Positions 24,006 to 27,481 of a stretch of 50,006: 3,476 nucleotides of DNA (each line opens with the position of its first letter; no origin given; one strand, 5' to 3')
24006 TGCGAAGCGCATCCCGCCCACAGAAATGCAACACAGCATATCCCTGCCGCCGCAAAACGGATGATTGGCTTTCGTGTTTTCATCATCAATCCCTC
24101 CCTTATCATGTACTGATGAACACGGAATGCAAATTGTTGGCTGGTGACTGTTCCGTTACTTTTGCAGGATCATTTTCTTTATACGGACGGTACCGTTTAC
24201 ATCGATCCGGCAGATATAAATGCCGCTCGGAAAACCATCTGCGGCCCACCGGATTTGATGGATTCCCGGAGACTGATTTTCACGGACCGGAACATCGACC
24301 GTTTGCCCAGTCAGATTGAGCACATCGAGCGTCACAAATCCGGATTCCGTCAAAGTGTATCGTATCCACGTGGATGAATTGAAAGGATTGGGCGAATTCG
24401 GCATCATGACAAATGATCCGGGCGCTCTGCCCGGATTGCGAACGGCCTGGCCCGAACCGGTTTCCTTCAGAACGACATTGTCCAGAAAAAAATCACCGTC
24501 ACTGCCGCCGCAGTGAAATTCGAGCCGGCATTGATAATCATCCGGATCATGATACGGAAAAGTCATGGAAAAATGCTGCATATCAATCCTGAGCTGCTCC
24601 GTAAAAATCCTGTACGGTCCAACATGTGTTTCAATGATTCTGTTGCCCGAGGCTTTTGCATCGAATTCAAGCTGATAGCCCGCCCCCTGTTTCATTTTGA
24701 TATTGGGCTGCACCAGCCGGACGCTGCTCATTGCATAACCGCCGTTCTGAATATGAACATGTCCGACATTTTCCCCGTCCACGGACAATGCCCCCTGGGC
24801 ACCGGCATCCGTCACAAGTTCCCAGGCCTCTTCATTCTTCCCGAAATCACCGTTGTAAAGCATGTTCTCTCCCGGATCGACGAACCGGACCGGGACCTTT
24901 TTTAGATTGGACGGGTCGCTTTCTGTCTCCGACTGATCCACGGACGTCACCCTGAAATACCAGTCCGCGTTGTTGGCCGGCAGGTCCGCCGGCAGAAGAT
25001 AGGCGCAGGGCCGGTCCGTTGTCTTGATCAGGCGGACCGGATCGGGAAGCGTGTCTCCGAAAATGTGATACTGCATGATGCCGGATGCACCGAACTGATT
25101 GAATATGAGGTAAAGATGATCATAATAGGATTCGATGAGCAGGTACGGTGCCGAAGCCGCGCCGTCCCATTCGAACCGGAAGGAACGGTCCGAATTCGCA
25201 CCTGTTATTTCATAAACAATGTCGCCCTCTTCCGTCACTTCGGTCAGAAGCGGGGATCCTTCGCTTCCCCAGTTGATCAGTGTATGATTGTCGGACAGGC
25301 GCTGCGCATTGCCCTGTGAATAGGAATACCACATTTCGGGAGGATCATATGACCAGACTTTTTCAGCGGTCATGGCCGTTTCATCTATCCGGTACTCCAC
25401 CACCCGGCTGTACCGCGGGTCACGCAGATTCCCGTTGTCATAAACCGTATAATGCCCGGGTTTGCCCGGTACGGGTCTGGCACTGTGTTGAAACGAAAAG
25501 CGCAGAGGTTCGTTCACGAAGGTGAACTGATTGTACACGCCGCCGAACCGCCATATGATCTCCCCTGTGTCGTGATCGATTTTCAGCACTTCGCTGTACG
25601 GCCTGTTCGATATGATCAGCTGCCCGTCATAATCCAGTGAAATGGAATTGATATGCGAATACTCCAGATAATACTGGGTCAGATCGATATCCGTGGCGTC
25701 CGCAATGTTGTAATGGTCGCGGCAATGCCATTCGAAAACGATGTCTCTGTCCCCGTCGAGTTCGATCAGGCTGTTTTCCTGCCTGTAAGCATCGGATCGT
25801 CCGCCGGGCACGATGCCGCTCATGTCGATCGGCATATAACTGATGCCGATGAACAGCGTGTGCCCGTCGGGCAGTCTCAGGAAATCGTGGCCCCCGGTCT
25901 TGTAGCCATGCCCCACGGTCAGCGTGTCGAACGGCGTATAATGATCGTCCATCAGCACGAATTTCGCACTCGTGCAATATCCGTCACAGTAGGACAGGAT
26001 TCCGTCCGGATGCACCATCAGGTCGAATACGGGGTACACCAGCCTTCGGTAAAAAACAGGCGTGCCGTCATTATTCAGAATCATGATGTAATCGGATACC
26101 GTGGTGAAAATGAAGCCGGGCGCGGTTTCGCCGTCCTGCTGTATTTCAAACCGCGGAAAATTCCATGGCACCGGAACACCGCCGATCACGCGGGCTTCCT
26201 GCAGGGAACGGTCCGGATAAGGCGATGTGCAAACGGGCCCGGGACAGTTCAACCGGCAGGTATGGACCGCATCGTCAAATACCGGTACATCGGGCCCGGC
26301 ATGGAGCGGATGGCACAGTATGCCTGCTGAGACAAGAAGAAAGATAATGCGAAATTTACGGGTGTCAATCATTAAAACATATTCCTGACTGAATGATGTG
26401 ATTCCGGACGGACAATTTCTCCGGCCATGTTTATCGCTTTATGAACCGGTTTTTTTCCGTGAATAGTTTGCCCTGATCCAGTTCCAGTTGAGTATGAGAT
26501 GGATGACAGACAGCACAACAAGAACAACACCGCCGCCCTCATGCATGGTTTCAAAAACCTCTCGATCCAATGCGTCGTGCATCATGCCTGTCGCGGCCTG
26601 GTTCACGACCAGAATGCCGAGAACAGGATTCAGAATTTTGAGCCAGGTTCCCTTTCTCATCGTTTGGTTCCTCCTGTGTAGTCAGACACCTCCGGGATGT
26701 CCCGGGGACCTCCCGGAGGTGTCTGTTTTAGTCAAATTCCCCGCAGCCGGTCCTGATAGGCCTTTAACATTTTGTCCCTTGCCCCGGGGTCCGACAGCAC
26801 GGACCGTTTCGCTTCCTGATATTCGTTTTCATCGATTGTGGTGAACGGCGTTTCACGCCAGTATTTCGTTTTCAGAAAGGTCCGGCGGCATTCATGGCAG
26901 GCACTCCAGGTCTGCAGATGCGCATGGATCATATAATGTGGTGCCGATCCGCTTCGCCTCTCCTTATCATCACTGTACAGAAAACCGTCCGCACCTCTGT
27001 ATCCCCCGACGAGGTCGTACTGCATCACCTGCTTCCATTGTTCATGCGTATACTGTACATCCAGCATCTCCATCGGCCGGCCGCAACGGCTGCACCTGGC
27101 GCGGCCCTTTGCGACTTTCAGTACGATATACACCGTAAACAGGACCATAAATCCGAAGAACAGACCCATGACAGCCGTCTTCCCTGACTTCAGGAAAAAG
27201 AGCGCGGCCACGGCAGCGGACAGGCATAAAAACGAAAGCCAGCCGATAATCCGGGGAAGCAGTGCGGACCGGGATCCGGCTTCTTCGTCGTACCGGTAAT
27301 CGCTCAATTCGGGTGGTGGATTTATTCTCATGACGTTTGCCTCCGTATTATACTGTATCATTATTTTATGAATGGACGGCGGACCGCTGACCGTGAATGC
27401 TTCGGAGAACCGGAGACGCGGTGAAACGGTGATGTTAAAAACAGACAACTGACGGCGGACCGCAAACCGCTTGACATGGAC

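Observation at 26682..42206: Second intergenic family: perfect palindromes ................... and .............(Y)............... at four loci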

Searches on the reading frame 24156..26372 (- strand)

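Call 21: search_protein_families(library=pfam, proteins=[window:24156-26372:-], max_evalue=0.01)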
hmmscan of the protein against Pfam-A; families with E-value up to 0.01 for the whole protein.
window:24156-26372:- (738 aa): 5 families
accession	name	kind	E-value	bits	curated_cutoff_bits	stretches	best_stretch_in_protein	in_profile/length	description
PF05935.17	Arylsulfotrans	-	8.6e-27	94.5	24.2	1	154-405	87-366/374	Arylsulfotransferase (ASST)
PF14269.12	Arylsulfotran_2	-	1.7e-21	77.4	27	1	181-390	78-299/301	Arylsulfotransferase (ASST)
PF18962.6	Por_Secre_tail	-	7e-06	26.7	27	1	661-735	3-74/75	Secretion system C-terminal sorting domain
PF02018.23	CBM_4_9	-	5.4e-05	24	25.9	1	503-621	2-131/136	Carbohydrate binding domain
PF13860.13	FlgD_ig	-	0.0048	17.3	27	0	674-719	18-69/79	FlgD Ig-like domain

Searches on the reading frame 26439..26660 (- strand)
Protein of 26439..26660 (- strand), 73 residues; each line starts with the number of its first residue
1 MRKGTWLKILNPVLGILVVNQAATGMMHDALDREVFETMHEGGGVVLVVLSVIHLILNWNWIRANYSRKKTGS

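Call 20: search_protein_families(library=pfam, proteins=[window:26439-26660:-], max_evalue=0.01)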
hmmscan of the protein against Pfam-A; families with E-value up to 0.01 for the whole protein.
window:26439-26660:- (73 aa): 1 family
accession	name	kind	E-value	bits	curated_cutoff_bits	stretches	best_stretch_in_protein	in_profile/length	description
PF14358.11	DUF4405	-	9.8e-05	23.2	26.7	1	11-59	3-66/66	Domain of unknown function (DUF4405)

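Call 66: find_encoding_contigs(protein=window:26439-26660:-, flank=10000, max_places=6)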
Protein window:26439-26660:- (73 aa): 1 contig read that carries it; 1 place shown.
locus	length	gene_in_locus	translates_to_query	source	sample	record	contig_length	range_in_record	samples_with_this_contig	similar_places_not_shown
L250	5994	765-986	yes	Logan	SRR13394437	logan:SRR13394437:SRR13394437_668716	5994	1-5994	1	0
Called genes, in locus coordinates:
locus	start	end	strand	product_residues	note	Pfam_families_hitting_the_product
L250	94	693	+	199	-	-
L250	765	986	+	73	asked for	-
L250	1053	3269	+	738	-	PF05935:Arylsulfotrans, PF14269:Arylsulfotran_2, PF18962:Por_Secre_tail (weak)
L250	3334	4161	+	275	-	-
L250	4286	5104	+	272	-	-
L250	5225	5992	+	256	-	?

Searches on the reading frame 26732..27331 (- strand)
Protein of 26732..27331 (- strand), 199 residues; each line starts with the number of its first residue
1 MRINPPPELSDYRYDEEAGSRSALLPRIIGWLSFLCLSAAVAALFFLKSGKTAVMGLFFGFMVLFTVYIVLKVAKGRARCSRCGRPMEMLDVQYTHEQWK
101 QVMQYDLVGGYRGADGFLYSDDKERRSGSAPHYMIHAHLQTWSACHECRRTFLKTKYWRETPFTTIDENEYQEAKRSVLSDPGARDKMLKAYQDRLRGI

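Call 92: search_protein_families(library=ncbifam, proteins=[window:26732-27331:-], max_evalue=0.01)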
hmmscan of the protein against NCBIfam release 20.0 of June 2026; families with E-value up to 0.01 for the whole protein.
window:26732-27331:- (199 aa): 0 families
